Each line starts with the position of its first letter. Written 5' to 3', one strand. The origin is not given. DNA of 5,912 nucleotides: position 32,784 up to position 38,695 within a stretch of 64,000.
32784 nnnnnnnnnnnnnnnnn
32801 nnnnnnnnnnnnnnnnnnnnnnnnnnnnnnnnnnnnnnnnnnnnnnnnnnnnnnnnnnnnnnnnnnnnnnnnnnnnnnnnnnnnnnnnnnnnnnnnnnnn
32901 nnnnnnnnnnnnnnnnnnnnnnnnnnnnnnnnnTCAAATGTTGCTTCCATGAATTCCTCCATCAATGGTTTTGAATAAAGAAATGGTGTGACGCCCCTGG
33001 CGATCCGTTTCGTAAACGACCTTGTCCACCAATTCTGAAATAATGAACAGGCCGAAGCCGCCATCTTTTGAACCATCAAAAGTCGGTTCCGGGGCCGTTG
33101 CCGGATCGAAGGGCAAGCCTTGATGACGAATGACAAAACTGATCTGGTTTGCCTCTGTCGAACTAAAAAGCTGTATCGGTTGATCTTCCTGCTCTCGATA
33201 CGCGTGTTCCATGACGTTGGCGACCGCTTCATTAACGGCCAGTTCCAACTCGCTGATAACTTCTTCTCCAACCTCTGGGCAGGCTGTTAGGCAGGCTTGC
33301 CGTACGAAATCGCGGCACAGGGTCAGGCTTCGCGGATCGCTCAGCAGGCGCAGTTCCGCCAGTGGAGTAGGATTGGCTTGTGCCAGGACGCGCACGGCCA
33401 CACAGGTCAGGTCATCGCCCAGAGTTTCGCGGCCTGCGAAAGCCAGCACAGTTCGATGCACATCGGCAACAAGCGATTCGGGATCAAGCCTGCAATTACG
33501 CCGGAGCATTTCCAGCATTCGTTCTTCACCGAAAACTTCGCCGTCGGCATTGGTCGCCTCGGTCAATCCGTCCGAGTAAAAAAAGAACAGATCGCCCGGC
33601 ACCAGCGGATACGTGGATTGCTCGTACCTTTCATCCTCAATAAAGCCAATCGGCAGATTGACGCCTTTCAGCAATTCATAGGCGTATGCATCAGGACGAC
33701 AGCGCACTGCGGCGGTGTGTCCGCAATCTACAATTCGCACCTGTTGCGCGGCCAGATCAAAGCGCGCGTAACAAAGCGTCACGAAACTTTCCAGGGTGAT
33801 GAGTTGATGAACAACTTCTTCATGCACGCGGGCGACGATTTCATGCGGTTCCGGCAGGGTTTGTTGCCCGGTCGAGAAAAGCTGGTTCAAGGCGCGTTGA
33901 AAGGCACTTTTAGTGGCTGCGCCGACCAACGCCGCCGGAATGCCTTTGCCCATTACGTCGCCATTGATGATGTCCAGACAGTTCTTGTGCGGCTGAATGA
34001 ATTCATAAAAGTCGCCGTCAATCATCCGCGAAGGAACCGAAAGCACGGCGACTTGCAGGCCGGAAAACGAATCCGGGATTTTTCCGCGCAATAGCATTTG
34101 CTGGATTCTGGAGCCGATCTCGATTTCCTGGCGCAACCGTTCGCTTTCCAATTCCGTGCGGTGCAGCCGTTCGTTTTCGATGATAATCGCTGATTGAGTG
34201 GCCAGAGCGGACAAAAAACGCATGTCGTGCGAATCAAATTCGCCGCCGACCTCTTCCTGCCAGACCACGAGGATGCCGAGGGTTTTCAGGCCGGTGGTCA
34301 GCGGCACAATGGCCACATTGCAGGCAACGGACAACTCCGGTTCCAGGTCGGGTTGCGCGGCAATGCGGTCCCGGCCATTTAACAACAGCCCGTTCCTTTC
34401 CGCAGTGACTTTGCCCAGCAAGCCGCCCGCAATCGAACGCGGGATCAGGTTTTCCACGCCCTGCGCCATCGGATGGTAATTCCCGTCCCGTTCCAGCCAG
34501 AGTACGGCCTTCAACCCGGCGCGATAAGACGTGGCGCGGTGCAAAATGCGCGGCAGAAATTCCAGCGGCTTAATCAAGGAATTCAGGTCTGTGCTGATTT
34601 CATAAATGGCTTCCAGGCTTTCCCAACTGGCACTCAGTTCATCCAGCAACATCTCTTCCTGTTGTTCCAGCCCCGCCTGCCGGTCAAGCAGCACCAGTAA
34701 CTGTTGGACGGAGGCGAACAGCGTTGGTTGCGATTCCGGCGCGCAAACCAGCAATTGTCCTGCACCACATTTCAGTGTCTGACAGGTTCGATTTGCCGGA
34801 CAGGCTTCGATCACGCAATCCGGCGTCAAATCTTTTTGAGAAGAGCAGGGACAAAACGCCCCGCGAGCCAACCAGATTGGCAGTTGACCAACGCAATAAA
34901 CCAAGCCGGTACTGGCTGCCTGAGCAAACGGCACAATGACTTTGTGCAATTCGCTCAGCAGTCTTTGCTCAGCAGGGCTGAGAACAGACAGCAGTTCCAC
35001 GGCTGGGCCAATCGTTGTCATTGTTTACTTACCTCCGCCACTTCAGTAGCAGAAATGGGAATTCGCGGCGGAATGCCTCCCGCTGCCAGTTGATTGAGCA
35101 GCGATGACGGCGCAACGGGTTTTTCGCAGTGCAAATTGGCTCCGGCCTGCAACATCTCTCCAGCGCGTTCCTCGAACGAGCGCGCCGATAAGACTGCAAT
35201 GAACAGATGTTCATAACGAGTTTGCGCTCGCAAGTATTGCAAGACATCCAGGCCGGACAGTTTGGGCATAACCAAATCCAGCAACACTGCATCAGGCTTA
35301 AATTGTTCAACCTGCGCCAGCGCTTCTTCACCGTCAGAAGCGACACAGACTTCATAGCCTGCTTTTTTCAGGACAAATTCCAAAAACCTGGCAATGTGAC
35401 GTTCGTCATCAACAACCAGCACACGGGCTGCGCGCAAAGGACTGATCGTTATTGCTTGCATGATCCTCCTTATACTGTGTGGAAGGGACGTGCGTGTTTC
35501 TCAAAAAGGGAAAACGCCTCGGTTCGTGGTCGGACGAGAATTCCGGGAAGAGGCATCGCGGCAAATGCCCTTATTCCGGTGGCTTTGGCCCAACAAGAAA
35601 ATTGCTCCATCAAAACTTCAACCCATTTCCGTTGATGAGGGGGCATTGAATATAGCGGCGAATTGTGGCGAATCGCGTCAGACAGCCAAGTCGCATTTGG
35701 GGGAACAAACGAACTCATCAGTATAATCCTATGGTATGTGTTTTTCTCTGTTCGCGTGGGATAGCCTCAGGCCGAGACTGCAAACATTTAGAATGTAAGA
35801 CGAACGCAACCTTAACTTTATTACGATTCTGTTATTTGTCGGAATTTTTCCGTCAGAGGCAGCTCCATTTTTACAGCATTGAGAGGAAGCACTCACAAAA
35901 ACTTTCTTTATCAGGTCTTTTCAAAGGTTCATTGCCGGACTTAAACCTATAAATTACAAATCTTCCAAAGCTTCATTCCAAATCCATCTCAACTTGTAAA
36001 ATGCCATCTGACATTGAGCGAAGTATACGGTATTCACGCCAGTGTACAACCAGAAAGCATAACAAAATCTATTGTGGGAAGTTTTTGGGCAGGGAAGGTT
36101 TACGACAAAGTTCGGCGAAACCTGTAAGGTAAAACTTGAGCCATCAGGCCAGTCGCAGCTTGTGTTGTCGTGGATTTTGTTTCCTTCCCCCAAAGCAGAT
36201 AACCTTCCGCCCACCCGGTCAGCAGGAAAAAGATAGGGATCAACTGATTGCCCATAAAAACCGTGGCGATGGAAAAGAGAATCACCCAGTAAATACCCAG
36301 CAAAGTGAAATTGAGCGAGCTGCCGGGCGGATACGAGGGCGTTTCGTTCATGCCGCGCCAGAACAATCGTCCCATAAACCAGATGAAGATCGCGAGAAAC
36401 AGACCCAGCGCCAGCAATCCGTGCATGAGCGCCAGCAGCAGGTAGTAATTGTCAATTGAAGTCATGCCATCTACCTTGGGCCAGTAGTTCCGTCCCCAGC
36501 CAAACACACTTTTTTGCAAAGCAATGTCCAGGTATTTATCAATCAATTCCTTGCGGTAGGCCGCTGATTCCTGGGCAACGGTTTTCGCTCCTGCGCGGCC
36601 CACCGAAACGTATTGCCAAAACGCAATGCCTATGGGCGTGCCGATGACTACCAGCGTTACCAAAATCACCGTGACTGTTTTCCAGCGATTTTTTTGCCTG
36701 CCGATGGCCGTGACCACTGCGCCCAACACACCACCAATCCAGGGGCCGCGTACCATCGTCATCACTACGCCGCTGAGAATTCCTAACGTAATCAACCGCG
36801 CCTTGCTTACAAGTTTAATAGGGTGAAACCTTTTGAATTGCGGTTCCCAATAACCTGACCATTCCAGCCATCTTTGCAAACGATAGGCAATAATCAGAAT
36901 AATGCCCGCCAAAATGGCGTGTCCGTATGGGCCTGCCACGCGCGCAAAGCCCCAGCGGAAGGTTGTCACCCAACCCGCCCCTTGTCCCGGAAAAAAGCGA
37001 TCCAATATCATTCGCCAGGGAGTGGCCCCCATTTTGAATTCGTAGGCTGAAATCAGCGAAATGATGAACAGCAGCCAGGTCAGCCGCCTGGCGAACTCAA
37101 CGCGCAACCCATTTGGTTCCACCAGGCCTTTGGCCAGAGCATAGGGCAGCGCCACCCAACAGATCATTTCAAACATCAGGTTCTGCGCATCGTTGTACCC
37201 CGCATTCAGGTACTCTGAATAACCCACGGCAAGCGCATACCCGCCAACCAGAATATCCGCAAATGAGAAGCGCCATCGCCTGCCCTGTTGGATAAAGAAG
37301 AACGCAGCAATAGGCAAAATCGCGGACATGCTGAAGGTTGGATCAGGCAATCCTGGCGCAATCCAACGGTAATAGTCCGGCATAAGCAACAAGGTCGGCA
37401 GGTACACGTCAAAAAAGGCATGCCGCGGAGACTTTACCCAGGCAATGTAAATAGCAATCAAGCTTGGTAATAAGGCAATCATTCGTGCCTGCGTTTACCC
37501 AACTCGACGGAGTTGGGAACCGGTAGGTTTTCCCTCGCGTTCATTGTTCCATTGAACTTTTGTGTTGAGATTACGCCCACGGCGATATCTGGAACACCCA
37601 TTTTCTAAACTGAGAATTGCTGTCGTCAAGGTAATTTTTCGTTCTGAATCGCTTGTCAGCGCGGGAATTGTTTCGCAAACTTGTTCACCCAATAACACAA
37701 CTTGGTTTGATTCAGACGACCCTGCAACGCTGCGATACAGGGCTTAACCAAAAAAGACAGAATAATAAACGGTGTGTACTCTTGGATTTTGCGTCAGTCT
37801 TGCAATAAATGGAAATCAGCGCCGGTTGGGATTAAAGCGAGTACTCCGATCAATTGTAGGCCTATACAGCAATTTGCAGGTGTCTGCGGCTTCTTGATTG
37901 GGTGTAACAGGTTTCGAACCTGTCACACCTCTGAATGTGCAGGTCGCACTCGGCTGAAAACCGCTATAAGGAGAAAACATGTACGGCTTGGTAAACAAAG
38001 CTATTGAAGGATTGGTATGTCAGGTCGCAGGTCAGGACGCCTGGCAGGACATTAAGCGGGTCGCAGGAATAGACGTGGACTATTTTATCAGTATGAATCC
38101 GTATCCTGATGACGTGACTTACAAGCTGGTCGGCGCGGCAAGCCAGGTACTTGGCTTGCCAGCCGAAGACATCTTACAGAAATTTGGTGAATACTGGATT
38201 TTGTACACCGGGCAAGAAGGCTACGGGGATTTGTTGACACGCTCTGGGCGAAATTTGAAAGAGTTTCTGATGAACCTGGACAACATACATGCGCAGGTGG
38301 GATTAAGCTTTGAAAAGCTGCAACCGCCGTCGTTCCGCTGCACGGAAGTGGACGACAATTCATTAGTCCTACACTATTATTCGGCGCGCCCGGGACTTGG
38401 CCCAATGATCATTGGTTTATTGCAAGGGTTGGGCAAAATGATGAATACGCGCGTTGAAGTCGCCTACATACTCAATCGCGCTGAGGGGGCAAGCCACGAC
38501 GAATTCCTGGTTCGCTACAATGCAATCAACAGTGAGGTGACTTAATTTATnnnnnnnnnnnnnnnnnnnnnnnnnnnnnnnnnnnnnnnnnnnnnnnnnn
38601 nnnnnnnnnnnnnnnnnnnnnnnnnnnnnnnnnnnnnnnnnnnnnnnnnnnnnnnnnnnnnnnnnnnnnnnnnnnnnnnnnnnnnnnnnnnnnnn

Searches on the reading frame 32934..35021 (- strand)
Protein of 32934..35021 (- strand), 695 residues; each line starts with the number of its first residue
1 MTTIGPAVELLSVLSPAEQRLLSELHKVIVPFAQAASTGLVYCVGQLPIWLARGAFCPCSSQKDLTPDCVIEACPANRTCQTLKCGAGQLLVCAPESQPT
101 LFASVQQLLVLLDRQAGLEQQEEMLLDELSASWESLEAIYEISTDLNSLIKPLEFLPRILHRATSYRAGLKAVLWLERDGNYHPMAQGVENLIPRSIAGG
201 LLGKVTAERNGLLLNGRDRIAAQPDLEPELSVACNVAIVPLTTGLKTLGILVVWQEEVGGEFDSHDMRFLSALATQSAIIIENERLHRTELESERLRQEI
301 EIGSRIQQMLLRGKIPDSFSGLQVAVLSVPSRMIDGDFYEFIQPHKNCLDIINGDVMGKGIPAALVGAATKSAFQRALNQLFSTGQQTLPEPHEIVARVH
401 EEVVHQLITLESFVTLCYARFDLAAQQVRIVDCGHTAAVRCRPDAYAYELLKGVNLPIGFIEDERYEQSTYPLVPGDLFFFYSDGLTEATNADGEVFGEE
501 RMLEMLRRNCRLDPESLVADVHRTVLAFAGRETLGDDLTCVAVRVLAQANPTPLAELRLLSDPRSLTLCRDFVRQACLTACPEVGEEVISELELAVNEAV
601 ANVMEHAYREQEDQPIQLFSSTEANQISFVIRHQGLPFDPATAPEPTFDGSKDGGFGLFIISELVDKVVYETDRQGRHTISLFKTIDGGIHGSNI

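Call 8: search_protein_families(library=pfam, proteins=[window:32934-35021:-], max_evalue=0.001)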
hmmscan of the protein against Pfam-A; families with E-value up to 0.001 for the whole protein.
window:32934-35021:- (695 aa): 5 families
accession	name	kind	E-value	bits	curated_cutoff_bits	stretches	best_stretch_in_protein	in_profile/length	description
PF07228.17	SpoIIE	-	9.9e-43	146.8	25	1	348-545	4-191/192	Stage II sporulation protein E (SpoIIE)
PF13581.12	HATPase_c_2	-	2.6e-25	89.3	27.4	1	561-678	3-122/127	Histidine kinase-like ATPase domain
PF01590.32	GAF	-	2.1e-07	32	22.4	1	154-281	4-133/133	GAF domain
PF13185.12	GAF_2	-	1.8e-06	28.7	28.6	1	155-282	7-136/136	GAF domain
PF13492.12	GAF_3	-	5e-05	24.1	27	1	225-283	73-129/129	GAF domain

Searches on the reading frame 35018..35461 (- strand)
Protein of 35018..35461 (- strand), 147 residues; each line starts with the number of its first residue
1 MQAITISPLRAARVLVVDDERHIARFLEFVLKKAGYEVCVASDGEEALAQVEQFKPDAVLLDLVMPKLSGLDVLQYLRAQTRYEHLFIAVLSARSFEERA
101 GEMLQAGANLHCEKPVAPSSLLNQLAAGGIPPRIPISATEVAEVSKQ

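Call 70: search_protein_families(library=pfam, proteins=[window:35018-35461:-], max_evalue=0.01)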
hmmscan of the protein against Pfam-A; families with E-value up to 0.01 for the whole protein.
window:35018-35461:- (147 aa): 3 families
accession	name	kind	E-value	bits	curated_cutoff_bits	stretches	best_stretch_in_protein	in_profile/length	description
PF00072.30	Response_reg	-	3e-26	92.2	30.2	1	14-125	1-110/111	Response regulator receiver domain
PF23198.2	PDE8A_N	-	0.0016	18.8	29.6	1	27-112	26-115/147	PDE8A-like, N-terminal domain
PF20274.4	cREC_REC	-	0.0019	19.3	27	1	15-93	3-74/88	Cyclic-phosphate processing Receiver domain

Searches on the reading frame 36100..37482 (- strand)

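Call 8: search_protein_families(library=pfam, proteins=[window:36100-37482:-], max_evalue=0.001)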
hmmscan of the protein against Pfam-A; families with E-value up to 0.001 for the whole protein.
window:36100-37482:- (460 aa): 1 family
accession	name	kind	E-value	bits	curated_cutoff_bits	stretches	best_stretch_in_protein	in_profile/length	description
PF04932.20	Wzy_C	-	5.4e-12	46.2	31.7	1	233-363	4-149/149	O-Antigen ligase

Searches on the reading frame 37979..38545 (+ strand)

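Call 70: search_protein_families(library=pfam, proteins=[window:37979-38545:+], max_evalue=0.01)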
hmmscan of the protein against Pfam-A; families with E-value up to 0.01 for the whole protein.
window:37979-38545:+ (188 aa): 1 family
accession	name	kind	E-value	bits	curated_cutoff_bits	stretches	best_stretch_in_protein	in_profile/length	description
PF07700.20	HNOB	-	4.4e-52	176.7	25.5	1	2-161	1-161/163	Haem-NO-binding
